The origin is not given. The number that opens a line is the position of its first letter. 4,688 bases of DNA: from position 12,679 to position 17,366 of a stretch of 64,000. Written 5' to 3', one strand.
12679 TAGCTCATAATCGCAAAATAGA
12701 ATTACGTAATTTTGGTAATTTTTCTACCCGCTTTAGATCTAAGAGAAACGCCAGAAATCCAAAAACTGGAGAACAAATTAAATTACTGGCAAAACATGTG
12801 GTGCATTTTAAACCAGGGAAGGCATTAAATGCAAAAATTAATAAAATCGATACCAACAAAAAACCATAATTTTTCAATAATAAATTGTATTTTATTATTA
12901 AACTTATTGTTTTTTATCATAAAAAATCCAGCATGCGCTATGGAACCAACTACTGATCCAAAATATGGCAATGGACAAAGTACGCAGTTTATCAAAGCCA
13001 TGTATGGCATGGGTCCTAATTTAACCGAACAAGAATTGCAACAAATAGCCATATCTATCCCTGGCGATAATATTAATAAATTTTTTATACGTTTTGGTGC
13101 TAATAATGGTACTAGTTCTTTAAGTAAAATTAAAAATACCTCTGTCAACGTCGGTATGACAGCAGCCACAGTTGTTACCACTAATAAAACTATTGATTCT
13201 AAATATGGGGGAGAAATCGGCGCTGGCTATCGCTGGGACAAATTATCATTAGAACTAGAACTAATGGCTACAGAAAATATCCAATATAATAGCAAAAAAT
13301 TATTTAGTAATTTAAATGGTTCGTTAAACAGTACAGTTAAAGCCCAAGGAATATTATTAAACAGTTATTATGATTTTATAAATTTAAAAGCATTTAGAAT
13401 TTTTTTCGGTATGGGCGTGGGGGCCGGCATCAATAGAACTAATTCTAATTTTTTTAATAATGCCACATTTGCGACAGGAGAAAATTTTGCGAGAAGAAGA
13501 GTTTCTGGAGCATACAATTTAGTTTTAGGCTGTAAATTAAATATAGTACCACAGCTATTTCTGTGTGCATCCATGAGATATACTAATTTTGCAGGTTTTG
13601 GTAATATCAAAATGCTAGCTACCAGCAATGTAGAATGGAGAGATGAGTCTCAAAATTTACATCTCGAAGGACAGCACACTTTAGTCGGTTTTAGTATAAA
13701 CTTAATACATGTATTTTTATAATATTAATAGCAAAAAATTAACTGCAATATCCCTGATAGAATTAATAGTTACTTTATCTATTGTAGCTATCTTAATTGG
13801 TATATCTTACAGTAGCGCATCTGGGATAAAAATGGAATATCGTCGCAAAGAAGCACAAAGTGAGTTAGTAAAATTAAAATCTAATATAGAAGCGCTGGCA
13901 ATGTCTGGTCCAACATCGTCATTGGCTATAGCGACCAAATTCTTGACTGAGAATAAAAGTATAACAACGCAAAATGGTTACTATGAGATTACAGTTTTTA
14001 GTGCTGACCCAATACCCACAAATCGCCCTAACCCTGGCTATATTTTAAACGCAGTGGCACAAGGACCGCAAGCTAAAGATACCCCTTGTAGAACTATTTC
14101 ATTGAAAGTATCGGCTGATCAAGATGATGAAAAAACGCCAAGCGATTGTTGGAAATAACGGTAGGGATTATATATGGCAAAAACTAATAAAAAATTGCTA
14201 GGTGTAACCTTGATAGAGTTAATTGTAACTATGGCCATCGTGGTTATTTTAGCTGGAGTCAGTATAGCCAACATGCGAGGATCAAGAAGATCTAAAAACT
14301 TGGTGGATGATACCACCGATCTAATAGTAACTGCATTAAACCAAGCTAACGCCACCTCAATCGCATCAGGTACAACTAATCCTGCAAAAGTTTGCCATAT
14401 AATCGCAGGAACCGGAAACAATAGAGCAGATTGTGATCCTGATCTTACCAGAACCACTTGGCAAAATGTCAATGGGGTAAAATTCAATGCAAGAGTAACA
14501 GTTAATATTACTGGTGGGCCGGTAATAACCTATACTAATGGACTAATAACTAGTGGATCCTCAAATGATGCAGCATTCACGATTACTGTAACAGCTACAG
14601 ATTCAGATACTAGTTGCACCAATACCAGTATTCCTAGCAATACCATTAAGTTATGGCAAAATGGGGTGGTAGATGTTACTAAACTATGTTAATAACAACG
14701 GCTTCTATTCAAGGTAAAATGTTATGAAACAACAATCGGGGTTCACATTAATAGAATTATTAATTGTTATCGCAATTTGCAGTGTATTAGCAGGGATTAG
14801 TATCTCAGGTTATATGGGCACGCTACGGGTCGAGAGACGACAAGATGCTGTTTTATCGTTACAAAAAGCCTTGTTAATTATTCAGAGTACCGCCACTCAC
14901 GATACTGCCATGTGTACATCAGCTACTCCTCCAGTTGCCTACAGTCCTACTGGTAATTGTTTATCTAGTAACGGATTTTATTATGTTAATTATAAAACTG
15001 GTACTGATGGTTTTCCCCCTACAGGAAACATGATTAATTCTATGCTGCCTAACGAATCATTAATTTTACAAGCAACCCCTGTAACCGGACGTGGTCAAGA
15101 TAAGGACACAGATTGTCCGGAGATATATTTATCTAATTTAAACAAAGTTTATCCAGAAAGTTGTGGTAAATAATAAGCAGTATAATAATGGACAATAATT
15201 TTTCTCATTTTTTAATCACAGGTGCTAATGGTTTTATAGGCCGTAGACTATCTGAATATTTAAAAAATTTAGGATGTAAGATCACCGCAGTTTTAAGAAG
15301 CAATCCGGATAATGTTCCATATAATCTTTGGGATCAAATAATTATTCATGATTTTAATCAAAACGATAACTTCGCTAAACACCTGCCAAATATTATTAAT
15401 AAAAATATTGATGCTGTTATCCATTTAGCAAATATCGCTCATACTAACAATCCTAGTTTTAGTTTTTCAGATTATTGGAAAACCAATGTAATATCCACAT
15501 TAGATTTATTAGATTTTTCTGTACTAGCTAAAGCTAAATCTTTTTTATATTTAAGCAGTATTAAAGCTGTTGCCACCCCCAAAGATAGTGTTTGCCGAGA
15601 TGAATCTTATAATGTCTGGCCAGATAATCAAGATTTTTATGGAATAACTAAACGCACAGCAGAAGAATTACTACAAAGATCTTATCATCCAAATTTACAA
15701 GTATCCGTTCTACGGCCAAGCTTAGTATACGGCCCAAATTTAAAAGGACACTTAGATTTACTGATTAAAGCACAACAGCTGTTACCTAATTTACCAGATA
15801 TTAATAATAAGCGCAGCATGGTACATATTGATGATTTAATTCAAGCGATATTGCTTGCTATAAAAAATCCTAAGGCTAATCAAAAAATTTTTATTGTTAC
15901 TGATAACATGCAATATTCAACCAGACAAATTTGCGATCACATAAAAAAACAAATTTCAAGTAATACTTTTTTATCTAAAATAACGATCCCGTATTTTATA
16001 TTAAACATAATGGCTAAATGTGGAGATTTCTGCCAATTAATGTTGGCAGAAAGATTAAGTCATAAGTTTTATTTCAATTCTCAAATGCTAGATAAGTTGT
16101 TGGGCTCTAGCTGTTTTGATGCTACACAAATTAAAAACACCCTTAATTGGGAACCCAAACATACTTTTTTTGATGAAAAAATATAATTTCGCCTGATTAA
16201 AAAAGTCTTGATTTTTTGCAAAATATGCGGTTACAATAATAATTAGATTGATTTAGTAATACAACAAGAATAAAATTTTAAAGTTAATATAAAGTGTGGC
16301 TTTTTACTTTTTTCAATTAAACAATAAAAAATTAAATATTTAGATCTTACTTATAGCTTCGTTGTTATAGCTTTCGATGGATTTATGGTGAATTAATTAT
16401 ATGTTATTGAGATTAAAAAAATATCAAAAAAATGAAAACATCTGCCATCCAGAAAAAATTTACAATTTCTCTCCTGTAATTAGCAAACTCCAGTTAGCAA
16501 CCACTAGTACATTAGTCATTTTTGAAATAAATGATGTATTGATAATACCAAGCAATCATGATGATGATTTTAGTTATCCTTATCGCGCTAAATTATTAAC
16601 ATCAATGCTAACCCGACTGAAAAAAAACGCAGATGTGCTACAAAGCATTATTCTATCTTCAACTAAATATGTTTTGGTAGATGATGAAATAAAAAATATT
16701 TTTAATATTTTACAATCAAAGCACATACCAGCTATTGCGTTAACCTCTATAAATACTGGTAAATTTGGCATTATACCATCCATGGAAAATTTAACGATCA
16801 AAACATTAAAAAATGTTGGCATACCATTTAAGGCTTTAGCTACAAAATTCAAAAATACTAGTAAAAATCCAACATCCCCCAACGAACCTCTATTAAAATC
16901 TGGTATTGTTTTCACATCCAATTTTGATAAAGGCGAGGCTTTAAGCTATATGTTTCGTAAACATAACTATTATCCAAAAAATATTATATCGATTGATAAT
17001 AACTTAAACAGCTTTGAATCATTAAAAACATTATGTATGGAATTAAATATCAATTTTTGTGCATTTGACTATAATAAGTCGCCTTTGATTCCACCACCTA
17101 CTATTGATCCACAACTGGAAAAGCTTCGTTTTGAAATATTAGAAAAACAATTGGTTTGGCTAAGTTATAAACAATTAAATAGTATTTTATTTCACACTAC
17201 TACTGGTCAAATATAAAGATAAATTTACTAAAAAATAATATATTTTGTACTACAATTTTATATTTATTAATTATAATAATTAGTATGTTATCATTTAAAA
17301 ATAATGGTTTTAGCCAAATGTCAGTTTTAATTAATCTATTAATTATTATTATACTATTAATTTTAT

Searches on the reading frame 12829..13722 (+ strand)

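Call 42: search_protein_families(library=pfam, proteins=[window:12829-13722:+], max_evalue=0.00001)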
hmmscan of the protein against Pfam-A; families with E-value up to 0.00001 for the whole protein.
window:12829-13722:+ (297 aa): 1 family
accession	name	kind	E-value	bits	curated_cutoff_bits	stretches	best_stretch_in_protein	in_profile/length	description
PF13505.12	OMP_b-brl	-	3.8e-06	27.6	28.7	1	105-255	23-156/175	Outer membrane protein beta-barrel domain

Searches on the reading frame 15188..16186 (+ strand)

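Call 42: search_protein_families(library=pfam, proteins=[window:15188-16186:+], max_evalue=0.00001)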
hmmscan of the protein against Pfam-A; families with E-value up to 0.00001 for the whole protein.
window:15188-16186:+ (332 aa): 6 families
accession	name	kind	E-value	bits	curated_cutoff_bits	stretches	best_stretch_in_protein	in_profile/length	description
PF01370.27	Epimerase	-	5.2e-31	108.3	20.9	1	9-233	2-233/240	NAD dependent epimerase/dehydratase family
PF01073.25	3Beta_HSD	-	5.2e-17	62.2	22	1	9-240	1-244/280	3-beta hydroxysteroid dehydrogenase/isomerase family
PF16363.11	GDP_Man_Dehyd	-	1.4e-16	61.4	27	1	9-327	1-325/332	GDP-mannose 4,6 dehydratase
PF07993.18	NAD_binding_4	-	1.8e-14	53.9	20.1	1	70-189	85-216/258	Male sterility protein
PF02719.21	Polysacc_synt_2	-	8.5e-07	28.9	20.2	0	9-129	2-133/293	Polysaccharide biosynthesis protein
PF13460.12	NAD_binding_10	-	2e-06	28.3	27.2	1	12-179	1-145/184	NAD(P)H-binding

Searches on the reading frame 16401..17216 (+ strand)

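Call 42: search_protein_families(library=pfam, proteins=[window:16401-17216:+], max_evalue=0.00001)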
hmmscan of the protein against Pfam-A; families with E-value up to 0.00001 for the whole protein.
window:16401-17216:+ (271 aa): 1 family
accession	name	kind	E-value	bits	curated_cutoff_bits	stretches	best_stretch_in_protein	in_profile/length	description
PF11019.14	DUF2608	-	4.1e-30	105.5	22.6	1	21-255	3-239/244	Protein of unknown function (DUF2608)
